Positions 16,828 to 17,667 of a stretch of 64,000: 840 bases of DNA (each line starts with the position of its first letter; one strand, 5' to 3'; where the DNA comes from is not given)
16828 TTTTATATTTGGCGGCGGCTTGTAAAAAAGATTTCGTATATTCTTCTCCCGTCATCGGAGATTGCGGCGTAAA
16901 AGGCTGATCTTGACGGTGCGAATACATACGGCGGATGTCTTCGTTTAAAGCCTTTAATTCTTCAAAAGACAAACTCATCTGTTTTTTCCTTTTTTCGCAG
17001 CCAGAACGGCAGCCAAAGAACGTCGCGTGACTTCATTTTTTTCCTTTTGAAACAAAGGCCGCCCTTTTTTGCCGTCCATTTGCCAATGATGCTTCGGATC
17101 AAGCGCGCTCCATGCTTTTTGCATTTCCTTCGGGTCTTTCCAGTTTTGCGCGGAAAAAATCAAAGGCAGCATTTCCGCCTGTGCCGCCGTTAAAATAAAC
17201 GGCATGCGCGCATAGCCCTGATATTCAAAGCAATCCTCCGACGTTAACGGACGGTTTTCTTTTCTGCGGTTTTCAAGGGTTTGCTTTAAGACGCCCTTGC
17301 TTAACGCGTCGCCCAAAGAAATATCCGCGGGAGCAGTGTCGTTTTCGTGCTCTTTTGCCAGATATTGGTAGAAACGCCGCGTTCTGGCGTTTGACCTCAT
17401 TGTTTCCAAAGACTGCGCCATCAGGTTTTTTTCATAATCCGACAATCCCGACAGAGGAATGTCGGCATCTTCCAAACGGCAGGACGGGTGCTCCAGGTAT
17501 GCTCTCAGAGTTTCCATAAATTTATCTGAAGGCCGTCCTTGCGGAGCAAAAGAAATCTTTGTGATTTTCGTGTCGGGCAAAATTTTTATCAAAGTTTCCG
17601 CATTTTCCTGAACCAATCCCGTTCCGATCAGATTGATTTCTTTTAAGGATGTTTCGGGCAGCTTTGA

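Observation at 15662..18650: Unrecognised ~110-aa C-terminal domain with an invariant Cys shared by all three LRR proteins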

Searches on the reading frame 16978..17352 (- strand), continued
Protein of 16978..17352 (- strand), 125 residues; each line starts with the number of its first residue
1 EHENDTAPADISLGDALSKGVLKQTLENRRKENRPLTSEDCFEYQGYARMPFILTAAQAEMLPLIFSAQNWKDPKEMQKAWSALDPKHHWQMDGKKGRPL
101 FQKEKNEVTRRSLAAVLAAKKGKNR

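Call 82: search_solved_structures(query=A4, max_evalue=0.0001, show_alignments=3)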
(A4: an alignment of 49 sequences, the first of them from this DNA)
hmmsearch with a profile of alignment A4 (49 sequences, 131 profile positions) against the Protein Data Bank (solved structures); distinct sequences matched with E-value up to 0.0001: 7.
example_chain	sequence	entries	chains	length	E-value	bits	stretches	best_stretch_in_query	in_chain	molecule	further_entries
6een_B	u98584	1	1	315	7.2e-07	32.3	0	13-72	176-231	Designer Pentatricopeptide Protein dPPR10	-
5hs0_A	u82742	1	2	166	1.6e-06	31.1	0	10-67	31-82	Ankyrin domain protein ank1C4_7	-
1n0r_A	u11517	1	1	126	5.2e-06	29.5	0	10-71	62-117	4 ankyrin repeats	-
5kba_A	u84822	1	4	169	2.4e-05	27.4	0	10-67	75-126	Designed protein ANK1C2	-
6een_D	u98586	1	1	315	3e-05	27.1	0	12-70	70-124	Designer Pentatricopeptide Protein dPPR10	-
6een_A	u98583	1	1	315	6.5e-05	26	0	15-71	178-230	Designer Pentatricopeptide Protein dPPR10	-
4qfv_A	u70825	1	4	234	7.8e-05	25.7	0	9-71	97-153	ANK-N5C-281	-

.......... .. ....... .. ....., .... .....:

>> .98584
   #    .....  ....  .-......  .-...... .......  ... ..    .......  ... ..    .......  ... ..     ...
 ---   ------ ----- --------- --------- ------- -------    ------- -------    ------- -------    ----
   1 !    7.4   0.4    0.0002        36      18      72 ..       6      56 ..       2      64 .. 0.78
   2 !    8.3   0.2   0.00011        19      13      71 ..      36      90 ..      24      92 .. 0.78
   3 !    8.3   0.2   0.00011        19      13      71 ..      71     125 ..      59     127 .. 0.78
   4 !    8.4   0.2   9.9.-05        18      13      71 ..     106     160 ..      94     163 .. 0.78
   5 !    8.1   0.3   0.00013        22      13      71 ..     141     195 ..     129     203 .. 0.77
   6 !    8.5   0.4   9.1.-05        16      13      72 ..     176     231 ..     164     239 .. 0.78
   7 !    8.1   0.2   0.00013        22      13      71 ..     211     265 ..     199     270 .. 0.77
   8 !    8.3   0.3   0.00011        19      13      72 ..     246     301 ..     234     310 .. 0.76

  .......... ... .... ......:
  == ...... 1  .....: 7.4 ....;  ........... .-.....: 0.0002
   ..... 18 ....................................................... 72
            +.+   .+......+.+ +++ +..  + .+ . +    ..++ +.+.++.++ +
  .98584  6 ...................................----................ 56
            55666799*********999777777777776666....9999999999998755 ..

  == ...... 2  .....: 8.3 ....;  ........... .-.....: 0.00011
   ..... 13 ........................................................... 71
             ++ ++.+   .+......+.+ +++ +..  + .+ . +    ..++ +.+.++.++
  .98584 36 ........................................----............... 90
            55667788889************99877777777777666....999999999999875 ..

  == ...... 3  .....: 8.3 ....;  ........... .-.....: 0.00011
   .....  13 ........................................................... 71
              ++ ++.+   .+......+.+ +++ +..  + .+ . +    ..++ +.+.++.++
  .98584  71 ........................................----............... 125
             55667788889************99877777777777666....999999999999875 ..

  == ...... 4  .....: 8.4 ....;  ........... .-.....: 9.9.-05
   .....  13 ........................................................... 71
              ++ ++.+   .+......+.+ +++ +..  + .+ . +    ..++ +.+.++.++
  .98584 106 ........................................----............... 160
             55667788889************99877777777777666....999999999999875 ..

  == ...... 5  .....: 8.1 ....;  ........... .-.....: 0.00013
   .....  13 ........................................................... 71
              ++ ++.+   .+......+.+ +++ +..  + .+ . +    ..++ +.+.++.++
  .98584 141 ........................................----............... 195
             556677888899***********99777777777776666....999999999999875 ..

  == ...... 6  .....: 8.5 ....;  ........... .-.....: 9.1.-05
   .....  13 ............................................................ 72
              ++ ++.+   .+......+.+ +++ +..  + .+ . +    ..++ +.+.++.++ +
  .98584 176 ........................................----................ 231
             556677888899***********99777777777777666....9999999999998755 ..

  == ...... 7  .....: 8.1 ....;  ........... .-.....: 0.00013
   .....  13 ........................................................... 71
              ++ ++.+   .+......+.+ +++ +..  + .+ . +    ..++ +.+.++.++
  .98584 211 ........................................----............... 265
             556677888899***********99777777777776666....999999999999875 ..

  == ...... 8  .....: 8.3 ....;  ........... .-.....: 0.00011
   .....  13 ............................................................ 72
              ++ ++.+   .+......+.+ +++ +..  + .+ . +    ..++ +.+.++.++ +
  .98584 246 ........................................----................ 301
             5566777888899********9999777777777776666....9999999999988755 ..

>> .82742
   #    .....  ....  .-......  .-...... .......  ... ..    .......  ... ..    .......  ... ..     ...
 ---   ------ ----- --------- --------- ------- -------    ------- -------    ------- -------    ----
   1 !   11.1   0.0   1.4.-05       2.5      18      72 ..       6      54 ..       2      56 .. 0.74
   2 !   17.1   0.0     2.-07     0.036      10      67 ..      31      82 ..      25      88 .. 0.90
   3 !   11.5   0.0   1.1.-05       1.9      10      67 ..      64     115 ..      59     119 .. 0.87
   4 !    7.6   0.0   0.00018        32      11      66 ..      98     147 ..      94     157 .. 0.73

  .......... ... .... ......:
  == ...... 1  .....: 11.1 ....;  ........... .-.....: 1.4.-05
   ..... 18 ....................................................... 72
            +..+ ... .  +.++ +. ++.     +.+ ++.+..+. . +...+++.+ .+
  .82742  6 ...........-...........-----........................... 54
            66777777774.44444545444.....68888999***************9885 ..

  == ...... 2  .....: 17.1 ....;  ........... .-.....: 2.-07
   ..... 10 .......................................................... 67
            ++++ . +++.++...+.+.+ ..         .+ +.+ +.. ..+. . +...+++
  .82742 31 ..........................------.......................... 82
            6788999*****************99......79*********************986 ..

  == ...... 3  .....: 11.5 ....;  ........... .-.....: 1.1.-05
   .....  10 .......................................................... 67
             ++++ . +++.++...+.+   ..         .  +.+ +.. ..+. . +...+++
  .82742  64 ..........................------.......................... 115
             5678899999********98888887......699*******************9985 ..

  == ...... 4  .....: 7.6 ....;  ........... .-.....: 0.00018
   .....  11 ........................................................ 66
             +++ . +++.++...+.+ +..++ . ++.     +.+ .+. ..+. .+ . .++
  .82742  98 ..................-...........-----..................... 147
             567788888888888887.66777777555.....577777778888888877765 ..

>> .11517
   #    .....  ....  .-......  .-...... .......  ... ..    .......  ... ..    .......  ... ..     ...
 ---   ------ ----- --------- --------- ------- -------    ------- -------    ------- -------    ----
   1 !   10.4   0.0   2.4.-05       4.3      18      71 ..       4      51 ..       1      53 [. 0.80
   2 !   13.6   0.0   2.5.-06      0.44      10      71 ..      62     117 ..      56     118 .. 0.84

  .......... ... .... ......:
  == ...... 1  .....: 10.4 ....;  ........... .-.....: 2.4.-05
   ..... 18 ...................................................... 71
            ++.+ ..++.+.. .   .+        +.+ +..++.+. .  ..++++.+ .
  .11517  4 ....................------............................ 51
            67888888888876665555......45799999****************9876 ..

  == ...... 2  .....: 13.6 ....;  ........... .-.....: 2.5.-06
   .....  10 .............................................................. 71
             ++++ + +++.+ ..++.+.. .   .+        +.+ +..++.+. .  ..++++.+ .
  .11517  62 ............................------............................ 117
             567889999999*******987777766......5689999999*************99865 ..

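Call 88: search_protein_families(library=pfam, alignment_id=A4, max_evalue=10)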
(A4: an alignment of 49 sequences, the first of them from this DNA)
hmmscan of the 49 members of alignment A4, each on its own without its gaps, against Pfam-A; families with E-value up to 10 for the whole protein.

A. member 1, seq(125 aa): 1 family
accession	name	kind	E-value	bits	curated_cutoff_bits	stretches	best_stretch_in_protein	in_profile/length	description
PF04602.18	Arabinose_trans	-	0.097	12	25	1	25-111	235-310/459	Mycobacterial cell wall arabinan synthesis protein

B. families by the number of members that match (of 49 scanned): 30 families (the first 25 are shown)
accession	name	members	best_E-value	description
PF25601.1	AAA_lid_14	3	0.024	AAA+ ATPase lid domain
PF13606.12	Ank_3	1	0.0008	Ankyrin repeat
PF12796.13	Ank_2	1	0.0008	Ankyrin repeats (3 copies)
PF00023.36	Ank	1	0.0012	Ankyrin repeat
PF19916.4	VMAP-M0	1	0.002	vWA-MoxR associated protein middle region 0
PF09066.15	B2-adapt-app_C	1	0.0084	Beta2-adaptin appendage, C-terminal sub-domain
PF16712.10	SCAB_CC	1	0.0086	Coiled-coil regions of plant-specific actin-binding protein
PF19977.5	xRRM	1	0.033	xRRM domain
PF13857.12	Ank_5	1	0.046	Ankyrin repeats (many copies)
PF18071.7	HMW1C_N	1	0.049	HMW1C N-terminal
PF16911.10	PapA_C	1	0.053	Phthiocerol/phthiodiolone dimycocerosyl transferase C-terminus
PF05315.17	ICEA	1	0.055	ICEA Protein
PF01608.23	I_LWEQ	1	0.064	I/LWEQ domain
PF13117.11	Cag12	1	0.065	Cag pathogenicity island protein Cag12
PF16683.11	TGase_elicitor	1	0.075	Transglutaminase elicitor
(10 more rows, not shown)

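Call 89: search_protein_families(library=ncbifam, alignment_id=A4, max_evalue=10)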
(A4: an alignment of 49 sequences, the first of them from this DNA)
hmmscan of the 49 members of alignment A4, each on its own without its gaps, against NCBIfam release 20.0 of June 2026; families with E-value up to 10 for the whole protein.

A. member 1, seq(125 aa): 0 families

B. families by the number of members that match (of 49 scanned): 15 families
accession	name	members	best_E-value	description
TIGR04515.1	P450_rel_GT_act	1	0.0057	P450-derived glycosyltransferase activator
NF002009.0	PRK00810.1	1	0.0068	nitrogenase stabilizing/protective protein NifW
TIGR02565.1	cas_Csy2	1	0.011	type I-F CRISPR-associated protein Csy2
NF006398.0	PRK08651.1-1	1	0.018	succinyl-diaminopimelate desuccinylase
NF000666.0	PRK00031.2-4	1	0.021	outer membrane lipoprotein chaperone LolA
NF003353.0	PRK04387.1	1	0.029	hypothetical protein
TIGR03798.1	leader_Nif11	1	0.053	Nif11-like leader peptide family RiPP precursor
NF052580.1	Str24CoAsynCasG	1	0.063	steroid-24-oyl-CoA synthetase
NF004345.0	PRK05728.1-1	1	0.076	DNA polymerase III subunit chi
NF002016.0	PRK00823.1-1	1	0.078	4a-hydroxytetrahydrobiopterin dehydratase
NF047364.1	redox_TF_RrpB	1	0.09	MarR family transcription factor RrpB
TIGR03013.1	EpsB_2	1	0.12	TIGR03013 family XrtA/PEP-CTERM system glycosyltransferase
TIGR01817.1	nifA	1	0.13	nif-specific transcriptional activator NifA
TIGR02869.1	spore_SleB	1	0.13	spore cortex-lytic enzyme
NF041908.1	HVO_2922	1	0.25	HVO_2922 family protein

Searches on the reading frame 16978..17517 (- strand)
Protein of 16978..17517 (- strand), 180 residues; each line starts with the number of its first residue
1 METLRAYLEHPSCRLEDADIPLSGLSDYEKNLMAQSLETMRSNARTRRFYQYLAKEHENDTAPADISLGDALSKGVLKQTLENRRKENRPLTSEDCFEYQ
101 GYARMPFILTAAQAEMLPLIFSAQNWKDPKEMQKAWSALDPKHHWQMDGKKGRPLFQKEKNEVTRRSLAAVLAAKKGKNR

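Call 28: predict_structure(alignment_id=A3)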
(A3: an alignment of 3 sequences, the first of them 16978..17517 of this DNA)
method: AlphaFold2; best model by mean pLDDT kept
length: 180 residues; sequences in the alignment: 3
mean_pLDDT: 79.6   pTM: 0.70
mean pLDDT of the five models: 79.6, 76.9, 71.9, 69.4, 65.5
residues with pLDDT >= 90: 65; 70-90: 68; 50-70: 31; < 50: 16
segments of 3 or more residues with pLDDT < 50: 1-6, 10-13, 15-19
pLDDT, mean of each block of 10 residues (from residue 1): 47 47 66 66 74 83 86 90 91 91 82 90 94 94 87 90 90 66
secondary structure, 60 per line:
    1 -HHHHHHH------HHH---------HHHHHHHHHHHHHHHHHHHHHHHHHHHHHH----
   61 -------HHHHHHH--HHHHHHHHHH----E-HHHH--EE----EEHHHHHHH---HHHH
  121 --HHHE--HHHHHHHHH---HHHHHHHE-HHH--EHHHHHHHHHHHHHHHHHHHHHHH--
elements in order: H2-8 H27-56 H68-74 H77-86 H93-96 H107-113 H117-120 H129-137 H141-147 H156-178

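Call 32: fold_search(model_id=the predicted structure, library=pdb)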
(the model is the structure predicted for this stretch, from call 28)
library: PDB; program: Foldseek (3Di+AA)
matches with E <= 10: 42; with E <= 0.001: 0
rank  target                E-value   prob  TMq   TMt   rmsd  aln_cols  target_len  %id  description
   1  6vfk_B                1.7e+00  0.11  0.22  0.17  16.1       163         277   13  De novo designed tetrahedral nanoparticle T33_dn10 displaying 4 copies of BG505-SOSIP trimer on the surface (released 2020-07-22)
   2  3lrd_A                2.2e+00  0.07  0.17  0.22  14.5       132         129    8  Self-assembly of spider silk proteins is controlled by a pH-sensitive relay (released 2010-05-12)
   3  2xpo_A                2.5e+00  0.06  0.18  0.22  15.0       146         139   13  Crystal structure of a Spt6-Iws1(Spn1) complex from Encephalitozoon cuniculi, Form II (released 2010-11-17)
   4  3lr6_B                3.0e+00  0.06  0.17  0.22  14.9       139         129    8  Self-assembly of spider silk proteins is controlled by a pH-sensitive relay (released 2010-05-12)
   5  8rky_BBB              3.8e+00  0.04  0.18  0.15  15.8       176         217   12  X-ray structure of the drug binding domain of AlbA in complex with the KMR-14-14 compound of the pyrrolobenzodiazepi (released 2025-01-15)
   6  5m9d_MODEL_1_A        4.0e+00  0.05  0.19  0.22  16.4       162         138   14  Solution structure of Rtt103 CTD-interacting domain bound to a Ser2Ser7 phosphorylated CTD peptide (released 2017-10-11)
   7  2d2z_A                4.2e+00  0.03  0.17  0.15  11.3       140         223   13  Crystal structure of Soluble Form Of CLIC4 (released 2006-05-16)
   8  8a6z_C                4.9e+00  0.03  0.19  0.12  16.3       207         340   17  PcIDS1 in complex with Mn2+ and IPP (released 2023-05-31)
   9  8sve_M                4.9e+00  0.03  0.17  0.10  17.2       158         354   12  Structure of Monomeric Interleukin-10 Grafted into and Antibody CDR (released 2024-05-22)
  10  2xpp_A                5.1e+00  0.02  0.14  0.16  14.4       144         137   12  Crystal structure of a Spt6-Iws1(Spn1) complex from Encephalitozoon cuniculi, Form III (released 2010-11-17)
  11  5gqh_B                5.6e+00  0.03  0.16  0.19  14.1       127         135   14  Cryo-EM structure of PaeCas3-AcrF3 complex (released 2016-09-21)
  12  3e4b_D                5.6e+00  0.03  0.18  0.13  15.0       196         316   19  Crystal structure of AlgK from Pseudomonas fluorescens WCS374r (released 2009-08-25)
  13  5mfe_C                5.9e+00  0.03  0.20  0.14  14.7       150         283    9  Designed armadillo repeat protein YIIIM5AII in complex with (RR)4 peptide (released 2017-09-13)
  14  5gnf_A                5.9e+00  0.02  0.15  0.18  15.3       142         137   11  Crystal structure of anti-CRISPR protein AcrF3 (released 2016-09-21)
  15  9mkq                  5.9e+00  0.01  0.13  0.11  16.7       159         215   12  MVV CA Pentamer assembled via liposome templating (released 2025-10-08)
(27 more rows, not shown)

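Call 69: fold_search(model_id=the predicted structure, library=viral)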
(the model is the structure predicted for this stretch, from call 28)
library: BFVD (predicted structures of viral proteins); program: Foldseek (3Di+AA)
matches with E <= 10: 46; with E <= 0.001: 0
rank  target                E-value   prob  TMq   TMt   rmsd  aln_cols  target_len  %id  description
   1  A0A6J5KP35            1.2e+00  0.25  0.29  0.10  10.3       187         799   11  Uncharacterized protein [uncultured Caudovirales phage]
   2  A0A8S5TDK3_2          2.3e+00  0.06  0.16  0.05  22.1       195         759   13  Tape measure domain protein [Siphoviridae sp. ctNnX9]
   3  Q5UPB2                3.3e+00  0.04  0.18  0.17  15.3       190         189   12  Putative ankyrin repeat protein L38 [Acanthamoeba polyphaga mimivirus]
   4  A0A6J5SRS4            3.5e+00  0.28  0.22  0.51   6.6        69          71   20  Uncharacterized protein [uncultured Caudovirales phage]
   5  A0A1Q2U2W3            3.5e+00  0.05  0.17  0.09  21.5       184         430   16  Phage protein [Vibrio phage pTD1]
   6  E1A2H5                3.9e+00  0.06  0.20  0.21  15.6       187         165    9  Uncharacterized protein [Aeromonas phage phiAS5]
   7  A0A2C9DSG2            4.1e+00  0.08  0.25  0.12  20.6       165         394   10  Uncharacterized protein [Western grey kangaroopox virus]
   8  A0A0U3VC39            4.1e+00  0.02  0.15  0.14  20.1       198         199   12  Protein E7 (Fragment) [Elephant endotheliotropic herpesvirus 4A]
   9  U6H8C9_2              4.5e+00  0.08  0.23  0.06  11.3       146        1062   11  GP48 [Caviid herpesvirus 2 str. CIDMTR]
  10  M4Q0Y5                4.5e+00  0.03  0.16  0.05  18.3       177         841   12  (no name in the UniProt tables at hand)
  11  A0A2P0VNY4            4.7e+00  0.06  0.22  0.26  19.7       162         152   11  Uncharacterized protein [Tetraselmis virus 1]
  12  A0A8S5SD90            5.0e+00  0.01  0.12  0.13  19.8       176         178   13  Uncharacterized protein [Siphoviridae sp. ctnpt50]
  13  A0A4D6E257            5.5e+00  0.03  0.17  0.20  18.0       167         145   11  Membrane protein [Gordonia phage GodonK]
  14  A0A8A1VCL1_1          5.5e+00  0.02  0.17  0.05  29.7       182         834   15  (no name in the UniProt tables at hand)
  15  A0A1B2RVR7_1          5.8e+00  0.10  0.23  0.06  11.9       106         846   12  Polyprotein (Fragment) [Alber virus]
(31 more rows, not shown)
